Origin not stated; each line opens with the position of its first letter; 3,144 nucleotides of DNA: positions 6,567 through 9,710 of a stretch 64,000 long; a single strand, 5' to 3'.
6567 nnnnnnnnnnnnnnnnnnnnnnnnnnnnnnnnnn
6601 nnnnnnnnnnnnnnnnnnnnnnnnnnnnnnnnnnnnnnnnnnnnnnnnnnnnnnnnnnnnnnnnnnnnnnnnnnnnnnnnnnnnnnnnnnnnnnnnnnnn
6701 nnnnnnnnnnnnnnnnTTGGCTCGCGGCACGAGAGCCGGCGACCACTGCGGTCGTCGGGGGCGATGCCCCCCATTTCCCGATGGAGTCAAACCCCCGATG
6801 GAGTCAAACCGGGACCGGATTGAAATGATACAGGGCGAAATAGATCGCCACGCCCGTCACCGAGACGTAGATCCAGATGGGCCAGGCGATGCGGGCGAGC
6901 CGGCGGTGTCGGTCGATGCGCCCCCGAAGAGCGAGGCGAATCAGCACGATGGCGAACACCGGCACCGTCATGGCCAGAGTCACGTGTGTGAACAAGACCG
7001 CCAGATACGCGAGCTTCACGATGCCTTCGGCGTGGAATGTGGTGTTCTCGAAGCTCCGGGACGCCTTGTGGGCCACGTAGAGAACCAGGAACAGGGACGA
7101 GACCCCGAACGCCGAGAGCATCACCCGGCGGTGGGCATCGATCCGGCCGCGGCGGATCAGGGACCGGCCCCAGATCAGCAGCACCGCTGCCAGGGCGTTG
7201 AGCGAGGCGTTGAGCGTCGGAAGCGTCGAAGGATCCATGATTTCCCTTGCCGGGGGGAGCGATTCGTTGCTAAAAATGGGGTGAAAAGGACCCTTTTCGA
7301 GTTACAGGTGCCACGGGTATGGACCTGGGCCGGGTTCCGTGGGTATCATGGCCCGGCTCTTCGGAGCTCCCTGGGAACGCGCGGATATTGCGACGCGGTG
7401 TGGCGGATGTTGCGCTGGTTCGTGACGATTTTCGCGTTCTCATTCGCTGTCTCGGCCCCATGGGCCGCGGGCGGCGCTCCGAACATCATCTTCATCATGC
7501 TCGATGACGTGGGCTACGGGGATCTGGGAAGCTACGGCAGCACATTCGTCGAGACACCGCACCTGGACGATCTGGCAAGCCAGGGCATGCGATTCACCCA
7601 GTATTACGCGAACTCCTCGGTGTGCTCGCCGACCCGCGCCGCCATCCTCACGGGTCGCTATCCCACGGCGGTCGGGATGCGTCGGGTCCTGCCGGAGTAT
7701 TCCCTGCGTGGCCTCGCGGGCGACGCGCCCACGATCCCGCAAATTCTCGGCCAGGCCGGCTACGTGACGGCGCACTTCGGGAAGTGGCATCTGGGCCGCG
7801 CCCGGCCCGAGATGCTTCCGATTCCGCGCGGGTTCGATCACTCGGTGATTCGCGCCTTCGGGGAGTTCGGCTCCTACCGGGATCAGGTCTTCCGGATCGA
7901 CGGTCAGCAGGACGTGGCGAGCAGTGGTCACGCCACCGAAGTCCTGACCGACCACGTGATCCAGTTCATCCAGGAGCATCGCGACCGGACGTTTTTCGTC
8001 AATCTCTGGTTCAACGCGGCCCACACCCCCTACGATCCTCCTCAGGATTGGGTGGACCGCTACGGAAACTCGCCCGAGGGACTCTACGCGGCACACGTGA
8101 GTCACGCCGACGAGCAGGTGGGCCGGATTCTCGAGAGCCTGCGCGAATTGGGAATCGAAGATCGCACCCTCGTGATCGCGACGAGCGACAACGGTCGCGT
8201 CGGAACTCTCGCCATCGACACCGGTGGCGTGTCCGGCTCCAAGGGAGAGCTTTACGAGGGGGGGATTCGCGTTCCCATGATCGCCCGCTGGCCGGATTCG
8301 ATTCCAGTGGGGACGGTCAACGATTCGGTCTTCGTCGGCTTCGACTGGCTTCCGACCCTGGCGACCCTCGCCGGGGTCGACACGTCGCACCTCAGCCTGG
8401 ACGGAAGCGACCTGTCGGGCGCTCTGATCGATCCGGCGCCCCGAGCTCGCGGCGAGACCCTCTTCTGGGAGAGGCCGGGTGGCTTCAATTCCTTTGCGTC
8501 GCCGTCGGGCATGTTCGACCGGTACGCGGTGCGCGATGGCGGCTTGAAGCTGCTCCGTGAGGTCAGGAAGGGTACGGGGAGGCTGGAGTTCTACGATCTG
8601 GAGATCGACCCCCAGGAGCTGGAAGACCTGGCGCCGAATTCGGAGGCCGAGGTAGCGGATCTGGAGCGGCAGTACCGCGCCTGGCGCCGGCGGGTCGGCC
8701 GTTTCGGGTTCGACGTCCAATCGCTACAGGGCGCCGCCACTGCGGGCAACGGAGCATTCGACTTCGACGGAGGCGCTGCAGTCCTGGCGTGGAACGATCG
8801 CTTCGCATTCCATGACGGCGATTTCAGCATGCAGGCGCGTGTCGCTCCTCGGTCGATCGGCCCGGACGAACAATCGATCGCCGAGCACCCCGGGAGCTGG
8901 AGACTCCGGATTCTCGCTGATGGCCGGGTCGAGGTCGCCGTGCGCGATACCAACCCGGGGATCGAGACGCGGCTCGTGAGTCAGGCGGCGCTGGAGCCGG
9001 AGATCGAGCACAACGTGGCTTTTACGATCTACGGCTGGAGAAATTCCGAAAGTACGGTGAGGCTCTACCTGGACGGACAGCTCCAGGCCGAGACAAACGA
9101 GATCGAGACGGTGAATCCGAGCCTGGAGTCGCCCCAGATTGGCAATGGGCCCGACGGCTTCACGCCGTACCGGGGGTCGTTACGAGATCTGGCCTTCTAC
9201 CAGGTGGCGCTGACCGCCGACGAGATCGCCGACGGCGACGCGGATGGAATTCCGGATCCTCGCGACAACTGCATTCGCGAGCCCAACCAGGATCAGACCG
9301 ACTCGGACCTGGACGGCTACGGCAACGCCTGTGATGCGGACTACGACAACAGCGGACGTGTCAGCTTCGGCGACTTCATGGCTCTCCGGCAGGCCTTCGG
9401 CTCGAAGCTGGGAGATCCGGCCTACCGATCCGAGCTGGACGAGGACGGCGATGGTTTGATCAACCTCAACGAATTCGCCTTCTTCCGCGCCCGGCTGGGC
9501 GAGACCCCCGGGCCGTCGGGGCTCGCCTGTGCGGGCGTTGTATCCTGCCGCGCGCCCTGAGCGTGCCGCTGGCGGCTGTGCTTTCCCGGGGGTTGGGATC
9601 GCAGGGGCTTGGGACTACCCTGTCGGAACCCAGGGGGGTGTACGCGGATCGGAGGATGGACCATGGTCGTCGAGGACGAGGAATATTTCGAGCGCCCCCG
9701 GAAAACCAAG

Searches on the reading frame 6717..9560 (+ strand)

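Call 58: search_protein_families(library=pfam, proteins=[window:6717-9560:+], max_evalue=0.001)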
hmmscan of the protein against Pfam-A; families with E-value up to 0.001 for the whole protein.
window:6717-9560:+ (947 aa): 7 families
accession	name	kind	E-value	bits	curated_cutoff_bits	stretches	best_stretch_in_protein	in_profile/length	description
PF00884.28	Sulfatase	-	2.4e-53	181.9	25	1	255-554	1-301/301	Sulfatase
PF13385.13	Laminin_G_3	-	1.8e-16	61.1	27.6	1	684-838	1-151/151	Concanavalin A-like lectin/glucanases superfamily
PF16347.10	SGSH_C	-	1.5e-10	41.9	29.3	1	512-644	11-137/154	N-sulphoglucosamine sulphohydrolase, C-terminal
PF01663.27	Phosphodiest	-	4.8e-06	26.8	23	0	449-493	177-220/342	Type I phosphodiesterase / nucleotide pyrophosphatase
PF00036.39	EF-hand_1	-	2.2e-05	24.1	25.4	0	906-921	8-23/29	EF hand domain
PF13499.12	EF-hand_7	-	0.00032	21.4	30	1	874-921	11-63/67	EF-hand domain pair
PF02412.23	TSP_3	-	0.00044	20.3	25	0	861-880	1-20/36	Thrombospondin type 3 repeat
